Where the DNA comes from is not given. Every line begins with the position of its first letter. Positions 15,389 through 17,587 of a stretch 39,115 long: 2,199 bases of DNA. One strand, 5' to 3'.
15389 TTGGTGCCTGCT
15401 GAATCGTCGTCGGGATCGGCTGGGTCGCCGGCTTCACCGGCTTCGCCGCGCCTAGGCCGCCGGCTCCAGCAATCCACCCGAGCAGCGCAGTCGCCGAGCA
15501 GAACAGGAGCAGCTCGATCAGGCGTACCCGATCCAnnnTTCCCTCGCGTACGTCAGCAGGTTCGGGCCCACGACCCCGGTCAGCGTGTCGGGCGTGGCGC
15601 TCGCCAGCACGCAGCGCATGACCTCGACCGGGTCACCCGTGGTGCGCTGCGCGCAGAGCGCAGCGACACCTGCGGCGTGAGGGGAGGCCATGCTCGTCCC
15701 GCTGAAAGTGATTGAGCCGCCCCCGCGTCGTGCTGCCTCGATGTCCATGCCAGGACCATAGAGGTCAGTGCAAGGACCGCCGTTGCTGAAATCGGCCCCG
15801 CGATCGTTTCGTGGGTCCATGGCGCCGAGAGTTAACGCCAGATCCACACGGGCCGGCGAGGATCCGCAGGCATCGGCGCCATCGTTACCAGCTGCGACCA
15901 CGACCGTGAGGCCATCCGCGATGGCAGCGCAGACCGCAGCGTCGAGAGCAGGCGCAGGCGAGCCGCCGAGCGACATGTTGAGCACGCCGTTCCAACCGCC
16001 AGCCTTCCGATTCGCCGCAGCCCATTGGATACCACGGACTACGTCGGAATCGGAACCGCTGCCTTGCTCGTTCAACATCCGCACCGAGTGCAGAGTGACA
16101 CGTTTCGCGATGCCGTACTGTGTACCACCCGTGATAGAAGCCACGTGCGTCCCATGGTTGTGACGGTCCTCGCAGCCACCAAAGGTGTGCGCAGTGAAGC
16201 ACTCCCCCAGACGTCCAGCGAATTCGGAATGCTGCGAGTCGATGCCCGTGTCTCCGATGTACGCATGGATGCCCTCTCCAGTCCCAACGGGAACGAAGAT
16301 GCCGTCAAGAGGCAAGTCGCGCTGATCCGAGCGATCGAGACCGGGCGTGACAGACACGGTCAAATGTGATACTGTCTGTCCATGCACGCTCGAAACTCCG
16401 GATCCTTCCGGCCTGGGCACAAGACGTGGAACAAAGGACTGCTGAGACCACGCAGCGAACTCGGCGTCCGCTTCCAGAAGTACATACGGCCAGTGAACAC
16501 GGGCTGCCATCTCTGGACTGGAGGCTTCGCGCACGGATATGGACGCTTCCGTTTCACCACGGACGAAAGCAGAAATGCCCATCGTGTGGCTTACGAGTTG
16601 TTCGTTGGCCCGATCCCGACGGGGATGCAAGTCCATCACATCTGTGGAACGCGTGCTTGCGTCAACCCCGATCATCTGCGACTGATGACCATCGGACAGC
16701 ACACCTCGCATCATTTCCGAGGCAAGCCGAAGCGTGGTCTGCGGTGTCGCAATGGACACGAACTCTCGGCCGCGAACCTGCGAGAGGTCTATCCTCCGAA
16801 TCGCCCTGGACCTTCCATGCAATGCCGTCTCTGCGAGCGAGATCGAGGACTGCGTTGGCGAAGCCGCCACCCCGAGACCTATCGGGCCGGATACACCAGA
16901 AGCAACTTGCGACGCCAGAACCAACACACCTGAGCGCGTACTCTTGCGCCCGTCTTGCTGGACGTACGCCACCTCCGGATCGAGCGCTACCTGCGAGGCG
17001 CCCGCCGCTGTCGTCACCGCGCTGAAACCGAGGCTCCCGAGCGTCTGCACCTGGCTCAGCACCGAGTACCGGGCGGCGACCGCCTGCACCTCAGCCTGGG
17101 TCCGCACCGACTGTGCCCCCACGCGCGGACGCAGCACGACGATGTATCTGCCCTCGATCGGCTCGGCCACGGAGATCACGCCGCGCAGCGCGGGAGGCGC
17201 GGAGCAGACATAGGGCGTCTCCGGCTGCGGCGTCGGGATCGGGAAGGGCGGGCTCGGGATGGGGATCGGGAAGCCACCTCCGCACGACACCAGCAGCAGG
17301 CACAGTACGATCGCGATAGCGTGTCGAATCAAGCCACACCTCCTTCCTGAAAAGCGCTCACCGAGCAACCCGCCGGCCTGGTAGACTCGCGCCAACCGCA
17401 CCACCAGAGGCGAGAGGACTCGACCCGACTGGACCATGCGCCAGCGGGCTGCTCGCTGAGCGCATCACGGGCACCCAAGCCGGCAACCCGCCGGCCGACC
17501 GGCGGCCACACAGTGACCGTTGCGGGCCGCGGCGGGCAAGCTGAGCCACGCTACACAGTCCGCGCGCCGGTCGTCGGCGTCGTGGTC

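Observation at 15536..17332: HNH homing-endonuclease gene nested antisense, in exact codon register, inside an uninterrupted subtilase ORF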

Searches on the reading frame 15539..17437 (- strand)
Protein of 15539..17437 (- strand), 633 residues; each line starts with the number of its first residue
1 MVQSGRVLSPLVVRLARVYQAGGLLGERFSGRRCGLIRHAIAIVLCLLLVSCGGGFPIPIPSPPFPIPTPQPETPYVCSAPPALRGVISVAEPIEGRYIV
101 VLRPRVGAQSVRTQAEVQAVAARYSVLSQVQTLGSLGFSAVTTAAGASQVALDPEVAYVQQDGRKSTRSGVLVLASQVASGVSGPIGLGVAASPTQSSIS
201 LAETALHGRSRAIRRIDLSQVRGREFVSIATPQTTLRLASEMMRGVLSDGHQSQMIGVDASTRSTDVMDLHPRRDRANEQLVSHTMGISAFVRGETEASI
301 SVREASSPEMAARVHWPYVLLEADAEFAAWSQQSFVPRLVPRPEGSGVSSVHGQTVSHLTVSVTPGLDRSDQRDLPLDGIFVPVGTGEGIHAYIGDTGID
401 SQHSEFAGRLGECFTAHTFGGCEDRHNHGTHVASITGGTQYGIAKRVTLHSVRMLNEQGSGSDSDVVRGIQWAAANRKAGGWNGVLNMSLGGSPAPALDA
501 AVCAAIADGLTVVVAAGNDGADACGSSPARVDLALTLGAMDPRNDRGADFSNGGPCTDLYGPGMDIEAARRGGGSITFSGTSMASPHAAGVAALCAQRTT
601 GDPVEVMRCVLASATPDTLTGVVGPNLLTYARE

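Call 4: search_protein_families(library=pfam, proteins=[window:15539-17437:-], max_evalue=0.1)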
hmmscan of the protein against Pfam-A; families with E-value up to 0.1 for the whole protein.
window:15539-17437:- (633 aa): 2 families
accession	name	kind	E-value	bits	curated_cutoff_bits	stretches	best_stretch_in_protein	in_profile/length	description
PF00082.27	Peptidase_S8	-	7.3e-33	114.5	21.8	1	394-613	8-271/288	Subtilase family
PF05922.21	Inhibitor_I9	-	0.0095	17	21.2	1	98-162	2-76/82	Peptidase inhibitor I9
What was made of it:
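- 16934..17200 (-): I9-type propeptide domain (residues ~45-133), ending ................ Pfam I9 E 0.0095 (call 4).
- On Subtilase S8 with I9 propeptide: PF00082 at 7e-33 (call 4). PF05922 at 17 bits, below the 21.2 cut-off (call 4).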

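Call 8: find_homologous_proteins(query=window:15539-17332:-, max_evalue=0.00001)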
Query window:15539-17332:- (598 aa): 804 proteins with E <= 0.00001 among 8000 candidates; the best 120 are listed.
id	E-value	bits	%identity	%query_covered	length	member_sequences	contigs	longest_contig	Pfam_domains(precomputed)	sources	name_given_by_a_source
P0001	0.0e+0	1316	100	100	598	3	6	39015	PF00082.28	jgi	-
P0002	1.1e-178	613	68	46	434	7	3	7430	PF00082.28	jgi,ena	-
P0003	1.0e-129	452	61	43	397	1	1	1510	PF00082.28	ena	-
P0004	7.8e-122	426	61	47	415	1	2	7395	PF00082.28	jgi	-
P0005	4.3e-115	403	58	52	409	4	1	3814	PF00082.28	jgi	jgi:subtilisin family serine protease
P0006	9.2e-115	402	57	51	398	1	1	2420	PF00082.28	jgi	jgi:subtilisin family serine protease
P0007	5.2e-112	393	58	51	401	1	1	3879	PF00082.28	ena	-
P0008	1.0e-111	392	56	51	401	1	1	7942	PF05922.22,PF00082.28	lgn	-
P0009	3.0e-111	391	55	51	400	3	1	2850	PF00082.28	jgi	jgi:subtilisin family serine protease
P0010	6.7e-111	390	56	52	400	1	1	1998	PF00082.28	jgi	jgi:subtilisin family serine protease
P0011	1.3e-110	389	55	53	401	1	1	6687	PF00082.28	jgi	jgi:subtilisin family serine protease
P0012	4.2e-110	387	55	52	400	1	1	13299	PF00082.28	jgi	jgi:subtilisin family serine protease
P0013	1.3e-109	385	57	51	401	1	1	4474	PF00082.28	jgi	jgi:subtilisin family serine protease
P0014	2.7e-109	384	61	45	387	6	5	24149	PF00082.28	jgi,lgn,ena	-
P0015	3.8e-109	384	54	55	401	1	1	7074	PF00082.28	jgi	-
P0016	5.4e-109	383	61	45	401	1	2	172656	PF00082.28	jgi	jgi:aqualysin 1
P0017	9.6e-109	383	63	45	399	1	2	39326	PF00082.28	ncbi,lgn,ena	-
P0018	1.9e-108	382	56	51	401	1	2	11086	PF00082.28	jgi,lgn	jgi:subtilisin family serine protease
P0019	2.0e-108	381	58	49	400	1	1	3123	PF00082.28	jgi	jgi:subtilisin family serine protease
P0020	5.3e-108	380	59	46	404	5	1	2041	PF05922.22,PF00082.28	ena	-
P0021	6.1e-108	380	58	45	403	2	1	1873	PF00082.28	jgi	jgi:subtilisin family serine protease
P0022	7.9e-108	379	55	51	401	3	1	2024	PF00082.28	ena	-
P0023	1.1e-107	379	58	45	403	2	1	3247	PF00082.28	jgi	jgi:subtilisin family serine protease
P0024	1.2e-107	379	59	45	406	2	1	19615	PF05922.22,PF00082.28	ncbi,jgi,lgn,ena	-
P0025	3.0e-107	378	55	53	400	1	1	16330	PF05922.22,PF00082.28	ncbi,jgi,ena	-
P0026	3.2e-107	378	58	46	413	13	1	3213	PF05922.22,PF00082.28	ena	-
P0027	5.1e-107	377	61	45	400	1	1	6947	PF00082.28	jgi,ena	-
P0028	6.0e-107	377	55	51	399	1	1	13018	PF00082.28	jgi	jgi:subtilisin family serine protease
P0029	1.1e-106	376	55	51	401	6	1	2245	PF05922.22,PF00082.28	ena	-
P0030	1.1e-106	376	59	45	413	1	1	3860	PF05922.22,PF00082.28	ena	-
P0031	1.2e-106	376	54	51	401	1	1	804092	PF00082.28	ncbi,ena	-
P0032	1.2e-106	376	51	58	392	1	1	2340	PF00082.28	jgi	jgi:subtilisin family serine protease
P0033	2.2e-106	375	55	53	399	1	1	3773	PF00082.28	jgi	jgi:aqualysin 1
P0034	2.2e-106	375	55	53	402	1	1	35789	PF00082.28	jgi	jgi:subtilisin family serine protease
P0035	2.5e-106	375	55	51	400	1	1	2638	PF00082.28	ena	-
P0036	3.0e-106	374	61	45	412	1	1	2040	PF00082.28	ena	-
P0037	4.9e-106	374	58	46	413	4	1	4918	PF05922.22,PF00082.28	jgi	-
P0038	6.9e-106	373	57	46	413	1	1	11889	PF05922.22,PF00082.28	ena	-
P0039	8.0e-106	373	52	53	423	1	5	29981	PF00082.28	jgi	jgi:subtilisin family serine protease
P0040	1.2e-105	372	55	51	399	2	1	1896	PF00082.28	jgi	jgi:subtilisin family serine protease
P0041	1.3e-105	372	57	46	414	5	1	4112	PF05922.22,PF00082.28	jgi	jgi:hypothetical protein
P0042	1.6e-105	372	59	45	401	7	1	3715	PF00082.28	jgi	jgi:subtilisin family serine protease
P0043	2.2e-105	371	58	45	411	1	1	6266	PF05922.22,PF00082.28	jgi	jgi:subtilisin family serine protease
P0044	2.6e-105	371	57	46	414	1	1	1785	PF05922.22,PF00082.28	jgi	jgi:subtilisin family serine protease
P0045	3.0e-105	371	57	46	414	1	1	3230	PF05922.22,PF00082.28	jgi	jgi:subtilisin family serine protease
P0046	3.0e-105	371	58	45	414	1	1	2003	PF05922.22,PF00082.28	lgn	-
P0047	4.1e-105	371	51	57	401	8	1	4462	PF00082.28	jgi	-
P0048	4.5e-105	370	53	52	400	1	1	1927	PF05922.22,PF00082.28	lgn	-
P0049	5.3e-105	370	62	45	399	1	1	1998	PF00082.28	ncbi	-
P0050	5.4e-105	370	57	46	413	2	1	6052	PF05922.22,PF00082.28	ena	-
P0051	6.3e-105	370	55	52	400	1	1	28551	PF05922.22,PF00082.28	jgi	jgi:subtilisin family serine protease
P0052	6.8e-105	370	52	57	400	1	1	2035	PF05922.22,PF00082.28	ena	-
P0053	7.5e-105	370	58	45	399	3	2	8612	PF05922.22,PF00082.28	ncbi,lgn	-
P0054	1.1e-104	369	54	51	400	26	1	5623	PF00082.28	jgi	jgi:subtilisin family serine protease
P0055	2.1e-104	368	53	53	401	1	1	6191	PF05922.22,PF00082.28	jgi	jgi:subtilisin family serine protease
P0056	2.4e-104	368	57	46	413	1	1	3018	PF00082.28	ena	-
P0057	5.5e-104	367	56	51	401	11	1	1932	PF00082.28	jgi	jgi:subtilisin family serine protease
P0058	5.8e-104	367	59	45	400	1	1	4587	PF00082.28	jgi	jgi:subtilisin family serine protease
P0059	1.2e-103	366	58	45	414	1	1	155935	PF00082.28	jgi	jgi:subtilisin family serine protease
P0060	1.3e-103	366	53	53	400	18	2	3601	PF00082.28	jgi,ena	-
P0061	3.7e-103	364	54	53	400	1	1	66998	PF00082.28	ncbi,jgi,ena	-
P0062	7.2e-103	363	58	45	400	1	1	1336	PF00082.28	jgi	-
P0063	1.4e-102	362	52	53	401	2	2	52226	PF00082.28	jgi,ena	-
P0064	1.9e-102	362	54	51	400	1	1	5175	PF00082.28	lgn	-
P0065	1.9e-102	362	57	46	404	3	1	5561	PF00082.28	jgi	-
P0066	3.3e-102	361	55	51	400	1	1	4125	PF05922.22,PF00082.28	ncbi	-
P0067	4.5e-102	361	52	53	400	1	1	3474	PF05922.22,PF00082.28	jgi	jgi:subtilisin family serine protease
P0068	7.8e-102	360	57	45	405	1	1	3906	PF00082.28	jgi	jgi:subtilisin family serine protease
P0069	2.0e-101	358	56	45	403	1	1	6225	PF00082.28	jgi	jgi:subtilisin family serine protease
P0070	2.3e-101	358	58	45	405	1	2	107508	PF00082.28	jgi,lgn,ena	jgi:subtilisin family serine protease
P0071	3.2e-101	358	51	55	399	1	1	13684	PF00082.28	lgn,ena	-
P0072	5.9e-101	357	58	45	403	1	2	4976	PF00082.28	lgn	-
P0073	8.0e-101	356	59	45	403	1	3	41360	PF05922.22,PF00082.28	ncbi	-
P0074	1.5e-100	355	50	57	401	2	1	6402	PF00082.28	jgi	-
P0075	5.0e-100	354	57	45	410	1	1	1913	PF00082.28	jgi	jgi:subtilisin family serine protease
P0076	5.3e-100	354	51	53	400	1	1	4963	PF05922.22,PF00082.28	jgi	-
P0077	6.6e-100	353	57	45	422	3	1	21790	PF00082.28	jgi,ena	-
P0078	9.0e-100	353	55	45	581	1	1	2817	PF00082.28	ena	-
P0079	9.6e-100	353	60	45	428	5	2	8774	PF00082.28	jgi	jgi:subtilisin family serine protease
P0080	2.4e-99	351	62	45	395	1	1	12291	PF00082.28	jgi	jgi:subtilisin family serine protease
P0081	3.0e-99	351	59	45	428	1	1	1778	PF00082.28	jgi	jgi:subtilisin family serine protease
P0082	4.3e-99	351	58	45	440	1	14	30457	PF00082.28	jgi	jgi:subtilisin family serine protease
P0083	6.4e-99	350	59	45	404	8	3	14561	PF05922.22,PF00082.28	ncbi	-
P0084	1.0e-98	349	58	45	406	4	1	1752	PF00082.28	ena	-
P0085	1.2e-98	349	59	46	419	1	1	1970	PF00082.28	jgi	jgi:subtilisin family serine protease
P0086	1.2e-98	349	50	57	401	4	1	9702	PF00082.28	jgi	-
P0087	1.3e-98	349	59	45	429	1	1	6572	PF00082.28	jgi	jgi:subtilisin family serine protease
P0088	1.7e-98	349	54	51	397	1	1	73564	PF00082.28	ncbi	-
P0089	2.1e-98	348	56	45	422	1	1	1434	PF00082.28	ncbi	-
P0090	2.8e-98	348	57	45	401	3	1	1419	PF00082.28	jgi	jgi:subtilisin family serine protease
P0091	3.6e-98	348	58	46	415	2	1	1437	PF00082.28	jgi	jgi:subtilisin family serine protease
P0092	3.9e-98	347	55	45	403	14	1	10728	PF00082.28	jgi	jgi:subtilisin family serine protease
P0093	4.3e-98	347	54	51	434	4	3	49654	PF05922.22,PF00082.28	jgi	jgi:subtilisin family serine protease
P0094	4.7e-98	347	55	52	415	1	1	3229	PF00082.28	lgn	-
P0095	5.4e-98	347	57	45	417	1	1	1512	PF05922.22,PF00082.28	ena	-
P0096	8.2e-98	346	50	57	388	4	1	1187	PF00082.28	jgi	jgi:subtilisin family serine protease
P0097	1.1e-97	346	53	51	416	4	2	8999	PF00082.28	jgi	jgi:subtilisin family serine protease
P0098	1.2e-97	346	56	45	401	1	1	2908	PF00082.28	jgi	-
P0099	1.4e-97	346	54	49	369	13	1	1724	PF00082.28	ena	-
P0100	1.4e-97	346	58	46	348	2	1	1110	PF00082.28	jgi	jgi:subtilisin family serine protease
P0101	3.2e-97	344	57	45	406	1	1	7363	PF00082.28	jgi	jgi:subtilisin family serine protease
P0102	5.4e-97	344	52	51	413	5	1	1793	PF00082.28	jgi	-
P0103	1.1e-96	343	60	45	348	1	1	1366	PF00082.28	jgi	jgi:subtilisin family serine protease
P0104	1.1e-96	343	57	45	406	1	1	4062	PF00082.28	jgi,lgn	-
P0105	5.2e-96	340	58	45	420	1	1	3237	PF00082.28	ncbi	-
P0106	5.3e-96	340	57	45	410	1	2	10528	PF00082.28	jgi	jgi:subtilisin family serine protease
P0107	6.9e-96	340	56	45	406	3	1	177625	PF00082.28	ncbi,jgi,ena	-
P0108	7.3e-96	340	56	45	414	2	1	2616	PF00082.28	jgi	jgi:subtilisin family serine protease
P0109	8.0e-96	340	51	55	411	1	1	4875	PF00082.28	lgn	-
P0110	1.0e-95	340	53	51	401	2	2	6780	PF05922.22,PF00082.28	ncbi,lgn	-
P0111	1.1e-95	339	53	48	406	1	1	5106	PF00082.28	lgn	-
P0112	1.1e-95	339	56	45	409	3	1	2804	PF00082.28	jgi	jgi:subtilisin family serine protease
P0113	1.2e-95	339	59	45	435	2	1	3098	PF00082.28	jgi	-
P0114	1.3e-95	339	57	45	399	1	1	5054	PF00082.28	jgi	jgi:subtilisin family serine protease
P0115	1.4e-95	339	59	45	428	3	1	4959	PF00082.28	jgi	jgi:subtilisin family serine protease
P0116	1.8e-95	339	54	53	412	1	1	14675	PF00082.28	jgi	jgi:subtilisin family serine protease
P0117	1.8e-95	339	51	52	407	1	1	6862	PF00082.28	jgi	jgi:subtilisin family serine protease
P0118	2.1e-95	338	54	51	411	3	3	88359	PF00082.28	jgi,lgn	jgi:subtilisin family serine protease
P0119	2.2e-95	338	57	47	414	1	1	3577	PF00082.28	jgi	jgi:subtilisin family serine protease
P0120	2.8e-95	338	51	53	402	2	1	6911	PF05922.22,PF00082.28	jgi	-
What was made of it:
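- Nearly all of about 800 homologues lack it (call 8).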

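Call 10: find_encoding_contigs(protein=P0002, flank=10000, max_places=6)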
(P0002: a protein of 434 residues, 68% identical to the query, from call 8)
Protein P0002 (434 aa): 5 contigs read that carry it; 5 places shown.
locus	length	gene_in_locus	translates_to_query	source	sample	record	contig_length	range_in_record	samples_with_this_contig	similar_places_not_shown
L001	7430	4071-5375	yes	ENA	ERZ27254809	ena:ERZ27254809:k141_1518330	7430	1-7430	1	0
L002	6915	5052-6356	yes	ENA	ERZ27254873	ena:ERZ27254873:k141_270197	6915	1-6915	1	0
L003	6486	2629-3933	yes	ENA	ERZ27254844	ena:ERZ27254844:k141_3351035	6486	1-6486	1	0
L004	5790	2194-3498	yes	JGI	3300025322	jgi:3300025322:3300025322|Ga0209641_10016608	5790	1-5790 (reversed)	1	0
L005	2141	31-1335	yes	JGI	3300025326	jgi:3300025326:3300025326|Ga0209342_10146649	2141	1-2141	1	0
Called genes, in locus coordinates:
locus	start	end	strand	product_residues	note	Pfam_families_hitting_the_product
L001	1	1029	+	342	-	?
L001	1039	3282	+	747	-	PF22237:SO2946-like_C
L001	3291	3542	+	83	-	-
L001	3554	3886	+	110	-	-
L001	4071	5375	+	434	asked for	PF00082:Peptidase_S8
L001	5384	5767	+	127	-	-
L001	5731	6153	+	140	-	-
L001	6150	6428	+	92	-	-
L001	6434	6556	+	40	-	-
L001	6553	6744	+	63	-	-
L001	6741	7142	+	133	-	PF07486:Hydrolase_2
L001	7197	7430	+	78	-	?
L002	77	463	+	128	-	-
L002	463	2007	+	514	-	-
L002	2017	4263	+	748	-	PF22237:SO2946-like_C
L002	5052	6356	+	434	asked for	PF00082:Peptidase_S8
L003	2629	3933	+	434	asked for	PF00082:Peptidase_S8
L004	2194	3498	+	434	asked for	PF00082:Peptidase_S8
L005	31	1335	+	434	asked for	PF00082:Peptidase_S8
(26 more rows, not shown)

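Call 11: find_encoding_contigs(protein=P0001, flank=10000, max_places=8)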
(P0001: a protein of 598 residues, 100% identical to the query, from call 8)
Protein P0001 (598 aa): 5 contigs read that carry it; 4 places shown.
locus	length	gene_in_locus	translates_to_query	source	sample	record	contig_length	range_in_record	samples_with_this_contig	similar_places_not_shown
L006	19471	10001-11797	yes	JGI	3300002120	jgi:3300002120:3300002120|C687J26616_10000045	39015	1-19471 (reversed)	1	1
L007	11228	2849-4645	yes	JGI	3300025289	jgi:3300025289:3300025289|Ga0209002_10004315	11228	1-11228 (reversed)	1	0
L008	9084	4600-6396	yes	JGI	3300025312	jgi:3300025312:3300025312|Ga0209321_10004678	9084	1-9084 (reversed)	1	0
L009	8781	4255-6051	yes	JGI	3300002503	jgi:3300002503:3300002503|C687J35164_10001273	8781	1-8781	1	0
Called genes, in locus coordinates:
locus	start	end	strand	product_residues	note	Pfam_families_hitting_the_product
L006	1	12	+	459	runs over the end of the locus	-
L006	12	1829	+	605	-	-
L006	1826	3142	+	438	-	-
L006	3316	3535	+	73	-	-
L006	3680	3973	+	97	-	-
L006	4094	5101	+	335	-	PF13479:AAA_24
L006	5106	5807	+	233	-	-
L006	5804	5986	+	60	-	-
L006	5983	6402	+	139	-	-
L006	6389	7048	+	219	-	-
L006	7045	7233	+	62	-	-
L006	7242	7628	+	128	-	-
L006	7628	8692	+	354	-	-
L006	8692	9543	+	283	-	-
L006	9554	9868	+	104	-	-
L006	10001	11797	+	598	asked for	PF00082:Peptidase_S8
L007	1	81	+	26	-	?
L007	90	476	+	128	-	-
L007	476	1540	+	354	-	-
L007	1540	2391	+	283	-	-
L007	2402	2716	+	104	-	-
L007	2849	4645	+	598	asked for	PF00082:Peptidase_S8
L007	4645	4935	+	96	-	-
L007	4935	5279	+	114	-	-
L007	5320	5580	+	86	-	-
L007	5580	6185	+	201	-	PF13392:HNH_3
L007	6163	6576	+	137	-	PF18925:DUF5675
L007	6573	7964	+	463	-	-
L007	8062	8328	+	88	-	-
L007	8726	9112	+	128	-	-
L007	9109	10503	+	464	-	-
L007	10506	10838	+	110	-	-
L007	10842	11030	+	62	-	-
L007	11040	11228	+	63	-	?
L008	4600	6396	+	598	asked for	PF00082:Peptidase_S8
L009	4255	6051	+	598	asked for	PF00082:Peptidase_S8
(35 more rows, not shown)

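Call 18: search_protein_families(library=pfam, proteins=[L007:5580-6182:+], max_evalue=0.01)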
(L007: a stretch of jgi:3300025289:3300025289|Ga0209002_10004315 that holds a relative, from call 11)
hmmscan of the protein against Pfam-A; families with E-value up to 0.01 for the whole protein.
L007:5580-6182:+ (201 aa): 1 family
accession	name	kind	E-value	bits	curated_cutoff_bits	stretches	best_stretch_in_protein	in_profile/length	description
PF13392.12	HNH_3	-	7e-11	42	24.8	1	74-116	3-45/46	HNH endonuclease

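Call 27: find_encoding_contigs(protein=P0121, flank=3000, max_places=10)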
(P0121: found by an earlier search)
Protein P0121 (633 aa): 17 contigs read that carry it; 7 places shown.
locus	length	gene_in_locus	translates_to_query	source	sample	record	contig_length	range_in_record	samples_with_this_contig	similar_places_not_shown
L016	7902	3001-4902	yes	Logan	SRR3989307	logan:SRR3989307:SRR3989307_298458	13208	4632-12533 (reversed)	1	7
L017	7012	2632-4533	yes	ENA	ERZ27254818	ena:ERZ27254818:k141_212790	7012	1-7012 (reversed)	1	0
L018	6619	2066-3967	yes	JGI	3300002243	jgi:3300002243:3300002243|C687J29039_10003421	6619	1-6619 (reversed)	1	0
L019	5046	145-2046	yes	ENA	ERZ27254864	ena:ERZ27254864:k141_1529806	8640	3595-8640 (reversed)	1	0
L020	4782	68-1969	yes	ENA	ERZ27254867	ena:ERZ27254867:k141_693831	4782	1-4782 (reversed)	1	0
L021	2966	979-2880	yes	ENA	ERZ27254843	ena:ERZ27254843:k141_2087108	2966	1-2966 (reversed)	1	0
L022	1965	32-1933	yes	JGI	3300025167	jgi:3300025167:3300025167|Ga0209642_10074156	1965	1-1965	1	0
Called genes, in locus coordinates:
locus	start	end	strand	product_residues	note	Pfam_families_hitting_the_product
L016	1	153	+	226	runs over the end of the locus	-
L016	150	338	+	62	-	-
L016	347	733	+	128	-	-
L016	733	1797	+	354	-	-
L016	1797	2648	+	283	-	-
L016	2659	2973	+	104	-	-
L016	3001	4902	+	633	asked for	PF00082:Peptidase_S8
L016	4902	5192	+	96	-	-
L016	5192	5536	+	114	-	-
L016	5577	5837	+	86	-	-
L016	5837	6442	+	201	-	PF13392:HNH_3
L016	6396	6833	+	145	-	PF18925:DUF5675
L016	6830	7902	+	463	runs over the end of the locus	-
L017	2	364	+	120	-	?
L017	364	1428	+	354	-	-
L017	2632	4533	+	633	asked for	PF00082:Peptidase_S8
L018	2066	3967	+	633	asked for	PF00082:Peptidase_S8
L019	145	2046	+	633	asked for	PF00082:Peptidase_S8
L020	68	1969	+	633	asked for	PF00082:Peptidase_S8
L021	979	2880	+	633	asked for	PF00082:Peptidase_S8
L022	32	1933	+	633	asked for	PF00082:Peptidase_S8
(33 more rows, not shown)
